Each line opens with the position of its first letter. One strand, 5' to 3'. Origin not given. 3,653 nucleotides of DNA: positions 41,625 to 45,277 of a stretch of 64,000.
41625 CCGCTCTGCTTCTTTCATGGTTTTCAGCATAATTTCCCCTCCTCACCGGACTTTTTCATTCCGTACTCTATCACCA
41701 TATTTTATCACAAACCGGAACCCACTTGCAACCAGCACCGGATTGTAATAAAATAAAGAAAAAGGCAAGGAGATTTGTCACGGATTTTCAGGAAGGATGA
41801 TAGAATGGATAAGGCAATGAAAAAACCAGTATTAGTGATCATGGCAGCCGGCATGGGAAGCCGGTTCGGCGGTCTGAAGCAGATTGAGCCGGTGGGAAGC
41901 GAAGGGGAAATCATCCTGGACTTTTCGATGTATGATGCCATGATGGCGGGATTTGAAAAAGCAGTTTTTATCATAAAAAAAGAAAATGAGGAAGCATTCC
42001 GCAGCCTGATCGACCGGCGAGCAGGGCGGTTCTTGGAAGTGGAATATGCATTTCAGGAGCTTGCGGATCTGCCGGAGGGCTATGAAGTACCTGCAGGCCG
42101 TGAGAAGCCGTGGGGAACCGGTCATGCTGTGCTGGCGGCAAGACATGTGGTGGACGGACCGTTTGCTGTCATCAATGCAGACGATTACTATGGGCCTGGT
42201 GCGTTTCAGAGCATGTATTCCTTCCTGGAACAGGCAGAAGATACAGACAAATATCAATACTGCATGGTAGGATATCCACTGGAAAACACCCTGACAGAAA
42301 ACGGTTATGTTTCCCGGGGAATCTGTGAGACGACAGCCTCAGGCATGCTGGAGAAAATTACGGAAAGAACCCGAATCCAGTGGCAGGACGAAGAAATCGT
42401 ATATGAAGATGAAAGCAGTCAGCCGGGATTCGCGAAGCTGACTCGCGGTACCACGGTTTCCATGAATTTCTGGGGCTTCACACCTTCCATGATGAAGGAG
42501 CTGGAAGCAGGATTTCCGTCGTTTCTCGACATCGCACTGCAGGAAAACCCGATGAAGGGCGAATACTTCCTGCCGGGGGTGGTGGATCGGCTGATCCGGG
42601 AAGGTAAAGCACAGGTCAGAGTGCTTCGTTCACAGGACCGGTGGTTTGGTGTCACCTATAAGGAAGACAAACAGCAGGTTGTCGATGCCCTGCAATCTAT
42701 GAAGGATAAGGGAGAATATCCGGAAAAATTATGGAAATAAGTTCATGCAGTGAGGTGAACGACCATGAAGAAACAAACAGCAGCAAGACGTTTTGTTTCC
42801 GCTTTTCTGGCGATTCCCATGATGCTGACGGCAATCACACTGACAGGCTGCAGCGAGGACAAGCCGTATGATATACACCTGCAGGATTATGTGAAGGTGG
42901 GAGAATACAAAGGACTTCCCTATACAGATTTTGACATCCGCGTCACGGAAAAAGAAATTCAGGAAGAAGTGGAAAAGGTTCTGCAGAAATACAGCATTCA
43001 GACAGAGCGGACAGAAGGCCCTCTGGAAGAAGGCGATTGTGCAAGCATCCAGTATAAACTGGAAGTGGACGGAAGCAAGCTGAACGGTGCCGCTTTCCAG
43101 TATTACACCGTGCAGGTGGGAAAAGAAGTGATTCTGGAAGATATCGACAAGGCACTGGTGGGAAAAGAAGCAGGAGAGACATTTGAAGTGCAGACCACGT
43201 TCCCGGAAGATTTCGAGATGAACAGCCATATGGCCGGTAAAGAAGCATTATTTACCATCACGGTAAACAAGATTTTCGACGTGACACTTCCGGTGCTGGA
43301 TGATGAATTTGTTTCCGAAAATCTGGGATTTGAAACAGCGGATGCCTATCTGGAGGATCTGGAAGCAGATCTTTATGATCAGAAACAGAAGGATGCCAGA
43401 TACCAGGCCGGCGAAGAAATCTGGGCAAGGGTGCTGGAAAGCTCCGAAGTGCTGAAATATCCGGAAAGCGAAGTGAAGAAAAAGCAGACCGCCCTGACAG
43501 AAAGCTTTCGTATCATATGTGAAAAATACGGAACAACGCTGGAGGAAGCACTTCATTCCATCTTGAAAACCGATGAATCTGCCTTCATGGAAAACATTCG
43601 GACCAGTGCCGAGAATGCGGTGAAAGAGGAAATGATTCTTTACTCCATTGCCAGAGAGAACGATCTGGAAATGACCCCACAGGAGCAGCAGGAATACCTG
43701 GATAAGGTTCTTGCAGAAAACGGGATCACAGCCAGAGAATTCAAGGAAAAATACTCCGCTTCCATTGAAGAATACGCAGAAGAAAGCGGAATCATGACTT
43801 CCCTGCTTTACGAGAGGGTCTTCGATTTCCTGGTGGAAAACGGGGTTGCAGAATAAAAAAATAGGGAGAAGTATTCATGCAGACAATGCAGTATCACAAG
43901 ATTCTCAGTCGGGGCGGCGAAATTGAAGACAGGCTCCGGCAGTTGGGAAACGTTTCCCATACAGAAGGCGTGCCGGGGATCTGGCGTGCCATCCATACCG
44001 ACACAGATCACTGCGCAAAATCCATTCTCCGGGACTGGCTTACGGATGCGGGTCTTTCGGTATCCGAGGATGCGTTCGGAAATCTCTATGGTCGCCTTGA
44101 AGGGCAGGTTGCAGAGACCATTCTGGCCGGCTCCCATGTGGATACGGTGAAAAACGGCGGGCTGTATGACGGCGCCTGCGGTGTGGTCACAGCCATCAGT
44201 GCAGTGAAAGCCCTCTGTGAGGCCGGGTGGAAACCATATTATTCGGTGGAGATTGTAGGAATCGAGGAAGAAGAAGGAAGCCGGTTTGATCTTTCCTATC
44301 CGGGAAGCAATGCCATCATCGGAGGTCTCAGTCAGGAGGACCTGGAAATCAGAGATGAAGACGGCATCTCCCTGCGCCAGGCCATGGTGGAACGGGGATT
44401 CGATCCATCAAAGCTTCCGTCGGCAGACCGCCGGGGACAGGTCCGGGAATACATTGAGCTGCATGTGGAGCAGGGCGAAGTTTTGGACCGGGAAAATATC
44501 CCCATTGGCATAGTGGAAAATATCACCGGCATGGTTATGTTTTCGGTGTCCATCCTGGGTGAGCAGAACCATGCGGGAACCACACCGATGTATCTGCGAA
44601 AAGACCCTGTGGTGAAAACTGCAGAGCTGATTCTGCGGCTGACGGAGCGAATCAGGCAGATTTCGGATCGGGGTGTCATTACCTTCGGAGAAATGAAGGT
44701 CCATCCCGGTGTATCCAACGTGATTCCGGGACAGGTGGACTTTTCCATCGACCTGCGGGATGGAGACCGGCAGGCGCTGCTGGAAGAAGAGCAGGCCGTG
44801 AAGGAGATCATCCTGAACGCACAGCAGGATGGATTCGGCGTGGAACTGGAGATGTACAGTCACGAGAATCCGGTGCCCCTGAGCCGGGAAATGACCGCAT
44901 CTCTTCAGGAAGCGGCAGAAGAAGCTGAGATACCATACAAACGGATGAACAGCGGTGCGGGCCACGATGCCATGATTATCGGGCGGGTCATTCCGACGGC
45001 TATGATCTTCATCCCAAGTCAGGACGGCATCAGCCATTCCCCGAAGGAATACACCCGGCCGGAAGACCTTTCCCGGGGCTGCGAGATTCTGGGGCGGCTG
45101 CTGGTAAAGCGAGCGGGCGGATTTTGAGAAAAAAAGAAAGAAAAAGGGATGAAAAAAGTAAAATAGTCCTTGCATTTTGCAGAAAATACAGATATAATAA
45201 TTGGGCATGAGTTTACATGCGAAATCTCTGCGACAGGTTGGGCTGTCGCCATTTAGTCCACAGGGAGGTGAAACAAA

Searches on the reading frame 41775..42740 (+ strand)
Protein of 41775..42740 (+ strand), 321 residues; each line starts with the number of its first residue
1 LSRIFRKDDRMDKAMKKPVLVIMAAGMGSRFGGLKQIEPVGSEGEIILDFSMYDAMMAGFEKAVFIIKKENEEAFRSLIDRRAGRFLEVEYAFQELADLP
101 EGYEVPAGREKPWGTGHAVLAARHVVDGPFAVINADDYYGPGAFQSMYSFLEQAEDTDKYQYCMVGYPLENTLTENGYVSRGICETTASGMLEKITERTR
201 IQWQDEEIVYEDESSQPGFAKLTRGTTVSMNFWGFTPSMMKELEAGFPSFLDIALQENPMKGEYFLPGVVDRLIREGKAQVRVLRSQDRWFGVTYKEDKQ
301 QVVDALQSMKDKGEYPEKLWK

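Call 79: search_protein_families(library=pfam, proteins=[window:41775-42740:+], max_evalue=0.00001)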
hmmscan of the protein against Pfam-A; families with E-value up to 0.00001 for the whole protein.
window:41775-42740:+ (321 aa): 1 family
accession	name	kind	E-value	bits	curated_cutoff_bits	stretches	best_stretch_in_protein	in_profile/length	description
PF00483.29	NTP_transferase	-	2.3e-09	37.7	21.2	1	21-240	3-185/245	Nucleotidyl transferase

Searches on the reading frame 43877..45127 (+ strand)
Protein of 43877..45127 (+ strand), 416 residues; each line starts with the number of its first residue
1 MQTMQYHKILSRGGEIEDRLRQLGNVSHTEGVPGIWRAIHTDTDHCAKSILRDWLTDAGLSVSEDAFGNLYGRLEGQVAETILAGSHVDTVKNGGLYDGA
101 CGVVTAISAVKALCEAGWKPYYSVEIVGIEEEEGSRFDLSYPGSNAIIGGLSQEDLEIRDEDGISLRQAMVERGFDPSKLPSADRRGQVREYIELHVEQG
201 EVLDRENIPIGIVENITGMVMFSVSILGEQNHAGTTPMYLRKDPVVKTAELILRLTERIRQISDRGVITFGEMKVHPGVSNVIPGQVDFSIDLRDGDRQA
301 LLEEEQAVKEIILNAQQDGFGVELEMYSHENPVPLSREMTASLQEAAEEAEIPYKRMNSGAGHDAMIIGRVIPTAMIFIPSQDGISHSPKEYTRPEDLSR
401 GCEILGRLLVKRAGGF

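Call 79: search_protein_families(library=pfam, proteins=[window:43877-45127:+], max_evalue=0.00001)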
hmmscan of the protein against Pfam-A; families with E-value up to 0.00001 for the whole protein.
window:43877-45127:+ (416 aa): 2 families
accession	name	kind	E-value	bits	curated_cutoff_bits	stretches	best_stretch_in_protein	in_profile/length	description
PF01546.33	Peptidase_M20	-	2.3e-28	99.9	24.6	1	85-409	3-204/206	Peptidase family M20/M25/M40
PF04389.22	Peptidase_M28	-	6.5e-07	29.7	21.3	1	69-140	1-69/193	Peptidase family M28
